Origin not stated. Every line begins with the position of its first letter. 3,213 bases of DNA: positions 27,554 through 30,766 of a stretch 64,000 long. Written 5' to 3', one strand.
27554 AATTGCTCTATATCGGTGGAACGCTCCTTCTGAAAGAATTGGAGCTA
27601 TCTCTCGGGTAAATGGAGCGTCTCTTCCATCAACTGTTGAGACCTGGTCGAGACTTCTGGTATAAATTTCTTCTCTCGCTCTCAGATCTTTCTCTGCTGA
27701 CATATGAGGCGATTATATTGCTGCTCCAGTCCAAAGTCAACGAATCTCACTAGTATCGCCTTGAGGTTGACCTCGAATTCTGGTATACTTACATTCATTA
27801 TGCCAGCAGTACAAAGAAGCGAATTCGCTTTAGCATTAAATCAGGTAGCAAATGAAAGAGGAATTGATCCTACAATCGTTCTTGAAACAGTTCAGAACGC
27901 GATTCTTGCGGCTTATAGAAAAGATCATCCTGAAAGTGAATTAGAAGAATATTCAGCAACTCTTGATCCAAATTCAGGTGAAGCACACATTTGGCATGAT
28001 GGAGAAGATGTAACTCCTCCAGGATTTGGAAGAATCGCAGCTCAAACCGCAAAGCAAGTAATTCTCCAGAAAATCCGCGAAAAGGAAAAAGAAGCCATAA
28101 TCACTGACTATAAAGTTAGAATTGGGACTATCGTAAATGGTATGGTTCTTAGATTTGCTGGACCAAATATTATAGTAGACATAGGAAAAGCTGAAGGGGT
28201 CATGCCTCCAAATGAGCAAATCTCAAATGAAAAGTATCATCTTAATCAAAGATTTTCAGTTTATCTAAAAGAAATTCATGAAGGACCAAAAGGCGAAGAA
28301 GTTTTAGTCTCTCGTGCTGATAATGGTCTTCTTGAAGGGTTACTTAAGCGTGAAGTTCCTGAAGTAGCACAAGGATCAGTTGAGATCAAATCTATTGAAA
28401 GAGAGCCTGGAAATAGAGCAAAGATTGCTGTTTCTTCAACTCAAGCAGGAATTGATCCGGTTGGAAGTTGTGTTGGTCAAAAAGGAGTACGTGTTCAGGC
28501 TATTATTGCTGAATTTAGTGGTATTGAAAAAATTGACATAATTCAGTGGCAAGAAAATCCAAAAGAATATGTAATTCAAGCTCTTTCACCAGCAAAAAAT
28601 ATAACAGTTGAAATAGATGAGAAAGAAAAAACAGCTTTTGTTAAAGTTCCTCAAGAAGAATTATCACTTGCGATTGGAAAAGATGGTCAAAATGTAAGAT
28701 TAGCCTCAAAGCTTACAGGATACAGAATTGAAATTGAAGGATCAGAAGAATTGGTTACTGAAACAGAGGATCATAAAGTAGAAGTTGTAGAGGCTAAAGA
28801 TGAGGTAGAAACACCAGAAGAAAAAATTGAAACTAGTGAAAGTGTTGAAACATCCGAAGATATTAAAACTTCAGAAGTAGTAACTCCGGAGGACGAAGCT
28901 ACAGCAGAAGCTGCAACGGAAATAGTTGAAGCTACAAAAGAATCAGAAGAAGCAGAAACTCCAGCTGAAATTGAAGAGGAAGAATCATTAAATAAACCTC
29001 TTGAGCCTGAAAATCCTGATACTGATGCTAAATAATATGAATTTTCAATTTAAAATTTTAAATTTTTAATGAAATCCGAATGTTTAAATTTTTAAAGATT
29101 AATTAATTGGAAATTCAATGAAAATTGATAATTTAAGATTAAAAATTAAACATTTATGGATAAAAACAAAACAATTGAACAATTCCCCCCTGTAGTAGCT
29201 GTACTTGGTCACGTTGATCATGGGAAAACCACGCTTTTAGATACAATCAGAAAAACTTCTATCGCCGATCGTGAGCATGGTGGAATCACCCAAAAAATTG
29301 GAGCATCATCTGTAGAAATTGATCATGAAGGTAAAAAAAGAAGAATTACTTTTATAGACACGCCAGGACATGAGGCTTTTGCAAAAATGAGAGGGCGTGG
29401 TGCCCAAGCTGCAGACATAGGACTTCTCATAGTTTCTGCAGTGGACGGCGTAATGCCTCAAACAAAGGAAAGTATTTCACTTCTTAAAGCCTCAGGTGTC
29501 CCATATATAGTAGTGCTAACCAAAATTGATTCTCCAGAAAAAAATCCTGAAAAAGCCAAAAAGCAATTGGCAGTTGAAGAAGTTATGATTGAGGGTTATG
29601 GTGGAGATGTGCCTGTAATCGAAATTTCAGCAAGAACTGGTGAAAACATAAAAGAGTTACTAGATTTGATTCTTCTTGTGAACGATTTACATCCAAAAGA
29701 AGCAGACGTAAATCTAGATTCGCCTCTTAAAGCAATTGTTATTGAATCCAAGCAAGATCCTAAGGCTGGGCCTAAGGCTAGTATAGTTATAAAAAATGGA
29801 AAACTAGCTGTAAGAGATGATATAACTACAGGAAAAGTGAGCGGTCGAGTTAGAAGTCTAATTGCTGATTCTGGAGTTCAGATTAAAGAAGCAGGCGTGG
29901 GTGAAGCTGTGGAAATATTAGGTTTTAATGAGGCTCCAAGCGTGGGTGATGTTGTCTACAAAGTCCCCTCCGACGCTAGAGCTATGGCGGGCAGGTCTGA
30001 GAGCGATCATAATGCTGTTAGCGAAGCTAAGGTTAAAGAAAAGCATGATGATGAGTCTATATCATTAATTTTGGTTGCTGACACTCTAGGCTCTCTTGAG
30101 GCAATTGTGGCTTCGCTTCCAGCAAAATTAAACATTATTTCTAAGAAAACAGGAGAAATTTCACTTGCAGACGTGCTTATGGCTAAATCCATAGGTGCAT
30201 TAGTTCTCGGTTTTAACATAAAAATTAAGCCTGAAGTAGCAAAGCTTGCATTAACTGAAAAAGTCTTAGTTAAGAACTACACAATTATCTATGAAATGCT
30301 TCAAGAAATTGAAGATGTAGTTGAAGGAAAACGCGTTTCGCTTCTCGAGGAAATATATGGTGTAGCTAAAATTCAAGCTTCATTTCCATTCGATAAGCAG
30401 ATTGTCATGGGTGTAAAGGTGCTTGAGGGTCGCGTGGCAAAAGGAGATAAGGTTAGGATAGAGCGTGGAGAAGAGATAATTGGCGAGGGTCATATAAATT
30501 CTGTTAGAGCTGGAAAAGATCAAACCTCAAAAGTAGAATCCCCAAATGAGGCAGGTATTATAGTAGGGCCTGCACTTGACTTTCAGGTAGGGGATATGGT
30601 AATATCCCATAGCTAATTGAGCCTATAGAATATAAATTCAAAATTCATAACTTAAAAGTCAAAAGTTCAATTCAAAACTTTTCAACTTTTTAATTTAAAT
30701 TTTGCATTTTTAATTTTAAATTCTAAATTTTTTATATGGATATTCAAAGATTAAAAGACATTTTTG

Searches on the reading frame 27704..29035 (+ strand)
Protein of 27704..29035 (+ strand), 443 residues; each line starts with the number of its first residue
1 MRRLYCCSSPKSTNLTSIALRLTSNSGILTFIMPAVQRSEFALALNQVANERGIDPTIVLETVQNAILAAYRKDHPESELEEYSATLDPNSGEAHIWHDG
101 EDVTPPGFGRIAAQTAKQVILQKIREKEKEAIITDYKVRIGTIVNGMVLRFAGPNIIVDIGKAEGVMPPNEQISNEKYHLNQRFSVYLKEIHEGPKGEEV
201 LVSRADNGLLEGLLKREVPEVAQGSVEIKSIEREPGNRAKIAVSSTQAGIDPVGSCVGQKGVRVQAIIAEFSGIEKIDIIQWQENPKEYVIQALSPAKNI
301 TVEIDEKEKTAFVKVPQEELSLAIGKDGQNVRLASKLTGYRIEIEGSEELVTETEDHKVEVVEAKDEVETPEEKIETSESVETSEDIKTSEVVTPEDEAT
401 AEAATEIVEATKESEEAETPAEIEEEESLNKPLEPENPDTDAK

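Call 35: search_protein_families(library=ncbifam, proteins=[window:27704-29035:+], max_evalue=0.01)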
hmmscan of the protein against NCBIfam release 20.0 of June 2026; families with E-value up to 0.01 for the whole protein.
window:27704-29035:+ (443 aa): 7 families
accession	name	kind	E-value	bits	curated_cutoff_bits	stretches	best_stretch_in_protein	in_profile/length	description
TIGR01953.1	NusA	equivalog_domain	5e-93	311.8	253.4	2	103-348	94-339/340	transcription termination factor NusA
NF006645.0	PRK09202.4-5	equivalog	2e-53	181.8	532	1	116-383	132-407/540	transcription termination/antitermination protein NusA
NF006642.0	PRK09202.4-1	equivalog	1.7e-26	92.8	687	1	117-345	138-373/614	transcription termination/antitermination protein NusA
TIGR01952.1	nusA_arch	equivalog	4.6e-12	46.4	74.35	1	253-345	44-136/141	NusA-like transcription termination signal-binding factor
NF010335.0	PRK13764.1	equivalog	0.00017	20.3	340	1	283-391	464-565/613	ATPase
NF006261.0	PRK08406.1-5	equivalog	0.00073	19.2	231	1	253-377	43-166/173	transcription elongation factor NusA-like protein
NF010330.0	PRK13763.1-5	equivalog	0.0037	17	376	1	307-364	33-94/220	putative RNA-processing protein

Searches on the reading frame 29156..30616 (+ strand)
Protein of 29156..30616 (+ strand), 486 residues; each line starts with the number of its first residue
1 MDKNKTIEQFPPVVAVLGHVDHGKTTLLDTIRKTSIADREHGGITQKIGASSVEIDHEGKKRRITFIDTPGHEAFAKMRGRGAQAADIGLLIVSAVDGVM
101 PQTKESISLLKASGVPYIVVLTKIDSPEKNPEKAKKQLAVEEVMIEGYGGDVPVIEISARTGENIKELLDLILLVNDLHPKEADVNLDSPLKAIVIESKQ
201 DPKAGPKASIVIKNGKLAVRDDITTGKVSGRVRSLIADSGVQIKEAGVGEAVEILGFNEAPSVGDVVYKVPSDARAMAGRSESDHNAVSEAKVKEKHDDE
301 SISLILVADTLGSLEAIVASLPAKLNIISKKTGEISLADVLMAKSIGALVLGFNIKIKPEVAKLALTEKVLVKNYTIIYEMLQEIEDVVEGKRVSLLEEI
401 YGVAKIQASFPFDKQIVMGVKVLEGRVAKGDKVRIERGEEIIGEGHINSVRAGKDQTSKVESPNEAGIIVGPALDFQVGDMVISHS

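Call 35: search_protein_families(library=ncbifam, proteins=[window:29156-30616:+], max_evalue=0.01)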
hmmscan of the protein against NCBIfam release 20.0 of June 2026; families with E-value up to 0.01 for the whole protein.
window:29156-30616:+ (486 aa): 43 families (the best 25 are shown)
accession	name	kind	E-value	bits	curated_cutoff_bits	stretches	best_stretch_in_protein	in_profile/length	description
TIGR00487.1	IF-2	equivalog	5.1e-120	402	424.4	1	2-483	78-575/587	translation initiation factor IF-2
NF003078.0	PRK04004.1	equivalog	2e-63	214.9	468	2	11-126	11-140/598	translation initiation factor IF-2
TIGR00491.2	aIF-2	equivalog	5.8e-50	170.3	554.75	2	12-126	5-133/591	translation initiation factor IF-2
NF011418.0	PRK14845.1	equivalog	1.7e-39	135.3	756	2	25-126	475-590/1049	translation initiation factor IF-2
TIGR00475.1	selB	equivalog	1.7e-28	99.7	242.25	1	14-250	3-237/581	selenocysteine-specific translation elongation factor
TIGR00231.1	small_GTP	domain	5.8e-27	94.5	42.5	1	13-172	5-162/164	GTP-binding protein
TIGR01393.1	lepA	equivalog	4e-22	78.3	533.9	1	15-225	7-224/595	translation elongation factor 4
NF000766.0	PRK00049.1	subfamily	4.2e-20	71.9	449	1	14-161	15-177/396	elongation factor Tu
NF009372.0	PRK12735.1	subfamily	6.7e-20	71.3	479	1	14-164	15-180/396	elongation factor Tu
TIGR00485.1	EF-Tu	equivalog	9.5e-19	67.4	522.4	1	14-175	15-196/394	elongation factor Tu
TIGR01394.1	TypA_BipA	equivalog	1.1e-18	66.9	757.3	1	14-269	4-286/594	translational GTPase TypA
NF009373.0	PRK12736.1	subfamily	1.7e-18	66.6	452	1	14-223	15-243/394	elongation factor Tu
NF008969.0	PRK12317.1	subfamily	3.4e-17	62.1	502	1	43-168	70-197/426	elongation factor 1-alpha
TIGR03680.1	eif2g_arch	equivalog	1.1e-15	57.8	514.5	1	14-186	8-204/407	translation initiation factor IF-2 subunit gamma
NF012153.1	tet_protect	equivalog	2.2e-15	56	775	1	14-132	27-135/614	tetracycline resistance ribosomal protection protein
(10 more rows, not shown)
